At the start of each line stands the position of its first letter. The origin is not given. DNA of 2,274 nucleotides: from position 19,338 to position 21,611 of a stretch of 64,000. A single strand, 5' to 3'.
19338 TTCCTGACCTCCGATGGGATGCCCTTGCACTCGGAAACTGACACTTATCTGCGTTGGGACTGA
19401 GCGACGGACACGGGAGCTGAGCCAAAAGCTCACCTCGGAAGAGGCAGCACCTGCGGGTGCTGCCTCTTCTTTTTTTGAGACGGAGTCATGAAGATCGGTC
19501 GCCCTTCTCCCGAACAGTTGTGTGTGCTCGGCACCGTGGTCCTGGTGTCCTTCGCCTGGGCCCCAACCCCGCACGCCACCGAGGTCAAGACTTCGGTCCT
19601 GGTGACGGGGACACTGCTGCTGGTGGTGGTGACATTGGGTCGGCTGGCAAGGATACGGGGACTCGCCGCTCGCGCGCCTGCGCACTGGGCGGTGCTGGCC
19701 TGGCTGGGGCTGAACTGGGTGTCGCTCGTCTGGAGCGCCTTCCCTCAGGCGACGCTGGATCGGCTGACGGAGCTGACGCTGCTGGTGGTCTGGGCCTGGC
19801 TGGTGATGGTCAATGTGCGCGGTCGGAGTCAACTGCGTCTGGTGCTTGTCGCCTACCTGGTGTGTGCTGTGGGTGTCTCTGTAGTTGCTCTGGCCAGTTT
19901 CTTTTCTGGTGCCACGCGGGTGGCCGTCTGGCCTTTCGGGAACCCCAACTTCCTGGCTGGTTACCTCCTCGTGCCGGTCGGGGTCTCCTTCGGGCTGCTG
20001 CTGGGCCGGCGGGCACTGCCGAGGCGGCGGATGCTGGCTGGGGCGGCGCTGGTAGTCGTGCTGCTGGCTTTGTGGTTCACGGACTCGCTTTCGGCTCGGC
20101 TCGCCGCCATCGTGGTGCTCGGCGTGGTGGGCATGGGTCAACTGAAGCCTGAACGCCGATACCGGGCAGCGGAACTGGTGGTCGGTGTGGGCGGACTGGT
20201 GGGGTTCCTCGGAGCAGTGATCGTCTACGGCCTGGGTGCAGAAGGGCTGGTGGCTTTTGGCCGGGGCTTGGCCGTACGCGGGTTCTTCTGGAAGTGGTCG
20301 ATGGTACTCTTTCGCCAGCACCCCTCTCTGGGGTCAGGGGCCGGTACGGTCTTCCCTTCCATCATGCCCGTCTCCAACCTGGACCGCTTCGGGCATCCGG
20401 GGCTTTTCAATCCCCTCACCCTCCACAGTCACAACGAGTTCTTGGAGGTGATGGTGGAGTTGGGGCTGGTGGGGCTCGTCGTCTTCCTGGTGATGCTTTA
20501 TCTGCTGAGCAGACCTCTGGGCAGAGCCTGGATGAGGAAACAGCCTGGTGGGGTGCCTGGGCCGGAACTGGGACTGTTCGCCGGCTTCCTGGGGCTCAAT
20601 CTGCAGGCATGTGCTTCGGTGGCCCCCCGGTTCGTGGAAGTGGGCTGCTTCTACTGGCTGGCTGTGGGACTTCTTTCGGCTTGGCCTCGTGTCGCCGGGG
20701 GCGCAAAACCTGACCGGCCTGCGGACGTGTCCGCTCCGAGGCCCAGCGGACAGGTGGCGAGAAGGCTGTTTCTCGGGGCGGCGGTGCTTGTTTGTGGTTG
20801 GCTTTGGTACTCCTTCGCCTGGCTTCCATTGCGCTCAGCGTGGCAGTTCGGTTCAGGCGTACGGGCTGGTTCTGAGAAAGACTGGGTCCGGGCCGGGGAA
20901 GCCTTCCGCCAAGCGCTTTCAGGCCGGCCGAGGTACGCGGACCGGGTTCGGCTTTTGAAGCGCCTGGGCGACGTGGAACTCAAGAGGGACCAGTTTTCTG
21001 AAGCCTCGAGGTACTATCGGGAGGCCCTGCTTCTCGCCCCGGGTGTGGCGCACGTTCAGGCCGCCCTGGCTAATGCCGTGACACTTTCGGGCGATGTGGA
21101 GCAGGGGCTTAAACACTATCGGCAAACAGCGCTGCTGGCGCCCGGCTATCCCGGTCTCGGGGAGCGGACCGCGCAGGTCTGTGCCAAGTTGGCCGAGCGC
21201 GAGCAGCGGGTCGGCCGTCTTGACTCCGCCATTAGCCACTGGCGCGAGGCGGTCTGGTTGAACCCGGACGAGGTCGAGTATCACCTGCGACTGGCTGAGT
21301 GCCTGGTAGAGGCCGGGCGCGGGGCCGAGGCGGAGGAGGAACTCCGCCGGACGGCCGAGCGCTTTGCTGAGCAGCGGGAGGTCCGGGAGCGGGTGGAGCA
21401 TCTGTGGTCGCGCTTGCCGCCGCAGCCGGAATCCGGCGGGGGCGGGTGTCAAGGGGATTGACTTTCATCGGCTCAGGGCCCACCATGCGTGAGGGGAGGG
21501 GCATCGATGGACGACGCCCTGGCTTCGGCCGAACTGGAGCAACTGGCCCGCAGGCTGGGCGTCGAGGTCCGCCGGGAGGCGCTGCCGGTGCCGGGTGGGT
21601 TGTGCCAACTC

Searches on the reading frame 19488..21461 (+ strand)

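Call 13: search_protein_families(library=pfam, proteins=[window:19488-21461:+], max_evalue=0.01)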
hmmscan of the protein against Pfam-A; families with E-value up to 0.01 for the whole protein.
window:19488-21461:+ (657 aa): 11 families
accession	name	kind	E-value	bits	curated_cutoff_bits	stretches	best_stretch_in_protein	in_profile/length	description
PF14559.12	TPR_19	-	3.2e-13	50.2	25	2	576-632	5-61/68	Tetratricopeptide repeat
PF04932.20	Wzy_C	-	6.6e-11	42.6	31.7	1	186-334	1-149/149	O-Antigen ligase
PF07719.23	TPR_2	-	1.8e-10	40.5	27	1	488-519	2-33/34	Tetratricopeptide repeat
PF00515.34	TPR_1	-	9.7e-08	32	27.8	1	488-518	2-32/34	Tetratricopeptide repeat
PF13424.12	TPR_12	-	1.3e-07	32.1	30.1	1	464-514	17-72/77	Tetratricopeptide repeat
PF13432.12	TPR_16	-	2.5e-06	28.3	32.7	1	568-625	3-60/65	Tetratricopeptide repeat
PF13428.12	TPR_14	-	1e-05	26.2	23.5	0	488-529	2-43/44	Tetratricopeptide repeat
PF24575.1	TPR_Slam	-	3.4e-05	24.6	35.2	0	572-618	57-103/104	Surface lipoprotein assembly modifier, N-terminal TPR repeats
PF13414.12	TPR_11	-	4.7e-05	23.4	26.8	0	576-604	8-36/42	TPR repeat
PF13429.12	TPR_15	-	0.00099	19.1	26.2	1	463-622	123-273/280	Tetratricopeptide repeat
PF23914.1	TPR_CcmH_CycH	-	0.0034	17.7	42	0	493-539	56-102/158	Cytochrome c-type biogenesis protein H TPR domain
